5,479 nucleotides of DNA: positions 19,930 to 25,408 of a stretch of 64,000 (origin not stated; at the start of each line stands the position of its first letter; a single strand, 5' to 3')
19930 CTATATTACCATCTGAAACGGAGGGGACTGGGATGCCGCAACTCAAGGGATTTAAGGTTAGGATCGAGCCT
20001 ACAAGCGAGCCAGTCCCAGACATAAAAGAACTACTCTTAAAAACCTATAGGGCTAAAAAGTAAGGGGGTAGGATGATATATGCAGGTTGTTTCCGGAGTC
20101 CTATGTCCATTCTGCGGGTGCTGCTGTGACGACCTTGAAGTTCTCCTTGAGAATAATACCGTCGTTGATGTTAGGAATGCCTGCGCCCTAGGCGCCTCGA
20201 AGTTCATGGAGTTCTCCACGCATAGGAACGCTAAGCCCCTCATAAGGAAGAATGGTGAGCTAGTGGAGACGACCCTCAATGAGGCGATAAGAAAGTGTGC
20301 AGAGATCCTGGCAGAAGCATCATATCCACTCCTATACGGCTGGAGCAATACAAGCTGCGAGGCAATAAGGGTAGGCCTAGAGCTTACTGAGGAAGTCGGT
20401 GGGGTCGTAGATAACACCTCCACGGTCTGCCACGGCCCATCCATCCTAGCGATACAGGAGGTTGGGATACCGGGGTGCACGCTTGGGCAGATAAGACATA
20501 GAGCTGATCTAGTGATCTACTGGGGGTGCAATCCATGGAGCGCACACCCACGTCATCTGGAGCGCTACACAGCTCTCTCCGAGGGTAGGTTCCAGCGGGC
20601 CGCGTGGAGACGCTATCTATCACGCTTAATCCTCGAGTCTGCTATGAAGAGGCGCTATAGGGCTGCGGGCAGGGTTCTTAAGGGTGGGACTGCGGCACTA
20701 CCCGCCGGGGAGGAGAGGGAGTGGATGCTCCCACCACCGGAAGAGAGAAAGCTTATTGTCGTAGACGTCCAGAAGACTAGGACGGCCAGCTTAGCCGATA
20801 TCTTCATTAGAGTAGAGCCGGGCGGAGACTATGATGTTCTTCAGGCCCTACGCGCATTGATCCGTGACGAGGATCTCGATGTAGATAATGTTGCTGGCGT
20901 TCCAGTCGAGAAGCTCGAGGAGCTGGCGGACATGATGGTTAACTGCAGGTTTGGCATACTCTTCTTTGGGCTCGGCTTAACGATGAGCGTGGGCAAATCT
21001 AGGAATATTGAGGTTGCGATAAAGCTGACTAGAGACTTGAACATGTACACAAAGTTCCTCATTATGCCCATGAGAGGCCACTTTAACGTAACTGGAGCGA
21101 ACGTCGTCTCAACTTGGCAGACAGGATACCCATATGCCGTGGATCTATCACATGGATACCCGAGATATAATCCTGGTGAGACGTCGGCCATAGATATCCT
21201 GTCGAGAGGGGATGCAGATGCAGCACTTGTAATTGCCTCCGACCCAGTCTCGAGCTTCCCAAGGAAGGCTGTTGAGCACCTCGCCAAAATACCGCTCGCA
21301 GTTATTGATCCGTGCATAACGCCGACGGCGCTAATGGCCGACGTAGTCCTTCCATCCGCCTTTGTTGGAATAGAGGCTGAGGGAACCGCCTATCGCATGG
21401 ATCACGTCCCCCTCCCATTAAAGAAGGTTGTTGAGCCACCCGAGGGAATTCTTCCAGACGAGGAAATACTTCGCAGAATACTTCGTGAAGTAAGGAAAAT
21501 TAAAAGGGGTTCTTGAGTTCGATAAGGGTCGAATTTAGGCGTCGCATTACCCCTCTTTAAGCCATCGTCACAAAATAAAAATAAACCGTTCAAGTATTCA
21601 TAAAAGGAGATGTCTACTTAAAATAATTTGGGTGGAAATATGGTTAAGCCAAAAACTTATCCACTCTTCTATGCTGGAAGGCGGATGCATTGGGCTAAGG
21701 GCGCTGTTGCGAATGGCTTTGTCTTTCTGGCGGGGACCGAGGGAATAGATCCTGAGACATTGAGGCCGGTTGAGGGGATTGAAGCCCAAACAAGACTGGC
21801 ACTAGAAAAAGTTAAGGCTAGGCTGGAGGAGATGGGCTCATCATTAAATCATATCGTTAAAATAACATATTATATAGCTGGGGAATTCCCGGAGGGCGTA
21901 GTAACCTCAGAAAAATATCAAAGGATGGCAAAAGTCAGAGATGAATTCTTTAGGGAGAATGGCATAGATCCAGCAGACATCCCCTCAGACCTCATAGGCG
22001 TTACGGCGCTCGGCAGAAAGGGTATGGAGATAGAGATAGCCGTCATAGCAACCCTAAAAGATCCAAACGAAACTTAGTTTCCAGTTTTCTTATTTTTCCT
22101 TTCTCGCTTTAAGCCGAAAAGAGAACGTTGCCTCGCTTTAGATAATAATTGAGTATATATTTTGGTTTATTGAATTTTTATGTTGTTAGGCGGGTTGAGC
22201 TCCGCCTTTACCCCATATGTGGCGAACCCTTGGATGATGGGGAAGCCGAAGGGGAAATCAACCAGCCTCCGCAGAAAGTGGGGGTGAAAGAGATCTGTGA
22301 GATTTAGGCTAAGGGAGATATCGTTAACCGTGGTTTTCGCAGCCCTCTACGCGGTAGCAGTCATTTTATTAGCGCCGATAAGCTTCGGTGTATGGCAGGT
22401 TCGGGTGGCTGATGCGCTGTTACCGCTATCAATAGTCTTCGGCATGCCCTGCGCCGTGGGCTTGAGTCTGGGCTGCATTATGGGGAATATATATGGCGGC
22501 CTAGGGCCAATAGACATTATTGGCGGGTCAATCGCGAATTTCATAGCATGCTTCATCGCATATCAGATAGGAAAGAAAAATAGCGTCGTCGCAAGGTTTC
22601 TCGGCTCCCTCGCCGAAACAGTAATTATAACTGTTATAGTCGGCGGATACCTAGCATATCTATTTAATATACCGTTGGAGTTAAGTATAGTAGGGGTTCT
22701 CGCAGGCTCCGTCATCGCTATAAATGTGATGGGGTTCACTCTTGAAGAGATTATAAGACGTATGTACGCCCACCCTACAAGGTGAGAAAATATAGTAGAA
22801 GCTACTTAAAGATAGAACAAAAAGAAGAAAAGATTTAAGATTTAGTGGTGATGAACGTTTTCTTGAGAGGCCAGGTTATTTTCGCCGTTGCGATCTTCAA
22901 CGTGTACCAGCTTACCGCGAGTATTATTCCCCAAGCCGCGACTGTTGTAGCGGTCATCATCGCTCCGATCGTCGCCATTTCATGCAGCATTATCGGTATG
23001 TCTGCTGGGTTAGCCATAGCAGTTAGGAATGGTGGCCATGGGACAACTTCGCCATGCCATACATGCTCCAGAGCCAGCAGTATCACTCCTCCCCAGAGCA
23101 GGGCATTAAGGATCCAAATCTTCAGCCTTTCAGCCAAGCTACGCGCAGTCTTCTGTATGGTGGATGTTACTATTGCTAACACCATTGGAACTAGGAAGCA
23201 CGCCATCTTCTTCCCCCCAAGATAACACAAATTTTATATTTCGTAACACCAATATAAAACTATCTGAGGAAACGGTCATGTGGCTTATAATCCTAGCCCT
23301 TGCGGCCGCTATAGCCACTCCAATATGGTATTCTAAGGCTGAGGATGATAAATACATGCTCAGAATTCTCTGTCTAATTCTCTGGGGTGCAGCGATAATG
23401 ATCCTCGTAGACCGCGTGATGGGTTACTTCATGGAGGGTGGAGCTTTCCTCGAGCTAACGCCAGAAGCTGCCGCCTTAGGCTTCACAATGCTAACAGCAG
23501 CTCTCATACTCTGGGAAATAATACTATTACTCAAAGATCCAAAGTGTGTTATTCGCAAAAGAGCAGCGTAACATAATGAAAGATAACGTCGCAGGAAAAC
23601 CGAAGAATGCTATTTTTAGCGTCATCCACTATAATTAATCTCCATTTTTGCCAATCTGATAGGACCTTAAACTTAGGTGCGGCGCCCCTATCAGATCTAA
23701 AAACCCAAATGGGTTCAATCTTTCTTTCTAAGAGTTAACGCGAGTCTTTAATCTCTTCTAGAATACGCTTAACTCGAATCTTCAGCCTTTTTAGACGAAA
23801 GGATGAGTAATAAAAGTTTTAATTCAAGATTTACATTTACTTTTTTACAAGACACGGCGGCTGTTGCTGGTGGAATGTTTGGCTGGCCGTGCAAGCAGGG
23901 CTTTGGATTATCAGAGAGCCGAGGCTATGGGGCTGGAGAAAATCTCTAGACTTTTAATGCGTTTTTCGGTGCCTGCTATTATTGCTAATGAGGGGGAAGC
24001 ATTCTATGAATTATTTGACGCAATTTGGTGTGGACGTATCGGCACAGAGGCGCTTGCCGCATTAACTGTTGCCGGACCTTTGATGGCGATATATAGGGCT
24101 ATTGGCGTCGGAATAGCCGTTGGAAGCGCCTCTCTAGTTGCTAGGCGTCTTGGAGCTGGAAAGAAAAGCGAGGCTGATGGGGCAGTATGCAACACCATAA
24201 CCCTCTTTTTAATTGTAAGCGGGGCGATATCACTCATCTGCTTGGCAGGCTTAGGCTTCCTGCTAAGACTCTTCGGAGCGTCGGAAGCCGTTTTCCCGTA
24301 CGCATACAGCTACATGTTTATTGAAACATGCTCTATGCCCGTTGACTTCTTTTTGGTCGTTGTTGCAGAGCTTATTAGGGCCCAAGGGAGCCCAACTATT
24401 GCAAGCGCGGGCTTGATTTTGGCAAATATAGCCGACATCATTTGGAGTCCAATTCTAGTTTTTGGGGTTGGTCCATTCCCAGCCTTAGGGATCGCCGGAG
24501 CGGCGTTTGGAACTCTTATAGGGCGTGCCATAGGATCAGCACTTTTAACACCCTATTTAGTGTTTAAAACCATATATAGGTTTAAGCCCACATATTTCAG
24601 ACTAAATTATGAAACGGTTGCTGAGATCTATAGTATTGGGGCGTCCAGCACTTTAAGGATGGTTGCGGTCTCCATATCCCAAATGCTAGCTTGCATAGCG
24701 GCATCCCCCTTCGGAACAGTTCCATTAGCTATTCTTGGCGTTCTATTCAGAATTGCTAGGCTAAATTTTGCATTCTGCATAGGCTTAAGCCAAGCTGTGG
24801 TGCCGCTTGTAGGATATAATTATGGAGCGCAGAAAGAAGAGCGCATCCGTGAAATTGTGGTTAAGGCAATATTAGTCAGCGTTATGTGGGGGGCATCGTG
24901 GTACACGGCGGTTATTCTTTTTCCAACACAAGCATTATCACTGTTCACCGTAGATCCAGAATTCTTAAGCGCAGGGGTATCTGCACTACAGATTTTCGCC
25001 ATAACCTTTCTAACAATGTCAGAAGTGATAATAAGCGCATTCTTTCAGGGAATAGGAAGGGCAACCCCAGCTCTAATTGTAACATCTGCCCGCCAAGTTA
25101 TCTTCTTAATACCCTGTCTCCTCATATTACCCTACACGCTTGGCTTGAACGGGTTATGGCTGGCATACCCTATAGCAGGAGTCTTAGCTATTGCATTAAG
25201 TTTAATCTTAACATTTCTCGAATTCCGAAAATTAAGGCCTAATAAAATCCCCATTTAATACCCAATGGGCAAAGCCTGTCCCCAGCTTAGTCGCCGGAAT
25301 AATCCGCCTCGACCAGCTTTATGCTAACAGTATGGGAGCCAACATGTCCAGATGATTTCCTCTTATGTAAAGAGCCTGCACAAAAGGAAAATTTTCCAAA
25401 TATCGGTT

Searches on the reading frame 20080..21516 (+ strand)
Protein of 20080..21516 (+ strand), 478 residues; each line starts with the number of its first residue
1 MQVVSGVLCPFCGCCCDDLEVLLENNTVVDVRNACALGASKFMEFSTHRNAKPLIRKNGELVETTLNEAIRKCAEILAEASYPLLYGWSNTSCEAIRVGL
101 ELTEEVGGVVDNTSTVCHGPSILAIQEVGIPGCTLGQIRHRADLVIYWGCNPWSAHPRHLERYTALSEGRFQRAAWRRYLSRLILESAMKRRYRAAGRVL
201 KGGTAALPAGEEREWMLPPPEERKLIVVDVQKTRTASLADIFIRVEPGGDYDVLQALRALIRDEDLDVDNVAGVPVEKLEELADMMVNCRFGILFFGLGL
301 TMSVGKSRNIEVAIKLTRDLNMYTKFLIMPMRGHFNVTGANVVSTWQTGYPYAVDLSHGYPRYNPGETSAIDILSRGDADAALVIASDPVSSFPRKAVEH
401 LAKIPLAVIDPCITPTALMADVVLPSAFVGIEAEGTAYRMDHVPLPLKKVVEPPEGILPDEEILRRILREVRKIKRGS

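Call 58: search_protein_families(library=ncbifam, proteins=[window:20080-21516:+], max_evalue=1e-10)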
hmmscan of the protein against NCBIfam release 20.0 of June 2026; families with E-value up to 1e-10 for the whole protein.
window:20080-21516:+ (478 aa): 5 families
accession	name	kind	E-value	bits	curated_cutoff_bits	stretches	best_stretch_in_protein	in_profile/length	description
TIGR03129.1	one_C_dehyd_B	equivalog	1.4e-171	570.7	327.8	2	221-470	173-420/421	formylmethanofuran dehydrogenase subunit B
TIGR01591.1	Fdh-alpha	equivalog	4.7e-32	110.9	666.25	1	268-469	256-476/672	formate dehydrogenase subunit alpha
NF041323.1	Nitr_red_NasA_Halo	equivalog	8.9e-22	77.4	1000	0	364-471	363-470/673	assimilatory nitrate reductase NasA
TIGR01701.1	Fdhalpha-like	subfamily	3.5e-12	45.3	582.15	0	267-346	323-404/744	FdhF/YdeP family oxidoreductase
NF047855.1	AssmNtatRedNasC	equivalog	2.9e-11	42.4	1100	0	225-283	212-270/708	assimilatory nitrate reductase catalytic subunit NasC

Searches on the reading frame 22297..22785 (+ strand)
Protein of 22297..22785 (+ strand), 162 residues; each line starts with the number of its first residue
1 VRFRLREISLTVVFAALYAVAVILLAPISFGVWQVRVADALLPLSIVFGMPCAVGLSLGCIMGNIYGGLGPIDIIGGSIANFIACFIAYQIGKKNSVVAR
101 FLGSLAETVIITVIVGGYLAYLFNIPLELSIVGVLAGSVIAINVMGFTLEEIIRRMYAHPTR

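Call 77: search_protein_families(library=pfam, proteins=[window:22297-22785:+], max_evalue=0.001)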
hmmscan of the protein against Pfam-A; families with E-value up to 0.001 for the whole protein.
window:22297-22785:+ (162 aa): 1 family
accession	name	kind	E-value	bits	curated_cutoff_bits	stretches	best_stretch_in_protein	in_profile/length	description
PF06177.16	QueT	-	8.6e-28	97.9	33.7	1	11-153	4-139/141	QueT transporter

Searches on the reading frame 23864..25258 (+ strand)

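Call 58: search_protein_families(library=ncbifam, proteins=[window:23864-25258:+], max_evalue=1e-10)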
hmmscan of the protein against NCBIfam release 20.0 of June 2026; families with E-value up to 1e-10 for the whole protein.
window:23864-25258:+ (464 aa): 7 families
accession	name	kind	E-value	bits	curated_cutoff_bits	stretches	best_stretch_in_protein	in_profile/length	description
TIGR00797.1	matE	subfamily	1.8e-55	188.4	147.4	1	37-432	1-396/396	MATE family efflux transporter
NF007130.1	PRK09575.1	equivalog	3.5e-48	164.9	445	1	26-457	3-431/435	MATE family efflux transporter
NF041801.1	MATE_SolL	equivalog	4.2e-42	144.5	780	1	25-449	16-445/458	solanimycin export family MATE transporter SolL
NF000217.1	MATE_multi_FepA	equivalog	5e-28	98.3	900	1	24-449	10-433/443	multidrug efflux MATE transporter FepA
NF000131.1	MATE_multi_MepA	equivalog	2.3e-22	79.9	850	1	29-452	16-437/451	multidrug efflux MATE transporter MepA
NF052396.1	MATE_WgkD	equivalog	7e-15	54.9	510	1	31-450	5-420/428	tryglysin-associated MATE efflux transporter WgkD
NF007562.1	PRK10189.1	equivalog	3.1e-11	42.7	465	1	29-428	27-429/470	EmmdR/YeeO family multidrug/toxin efflux MATE transporter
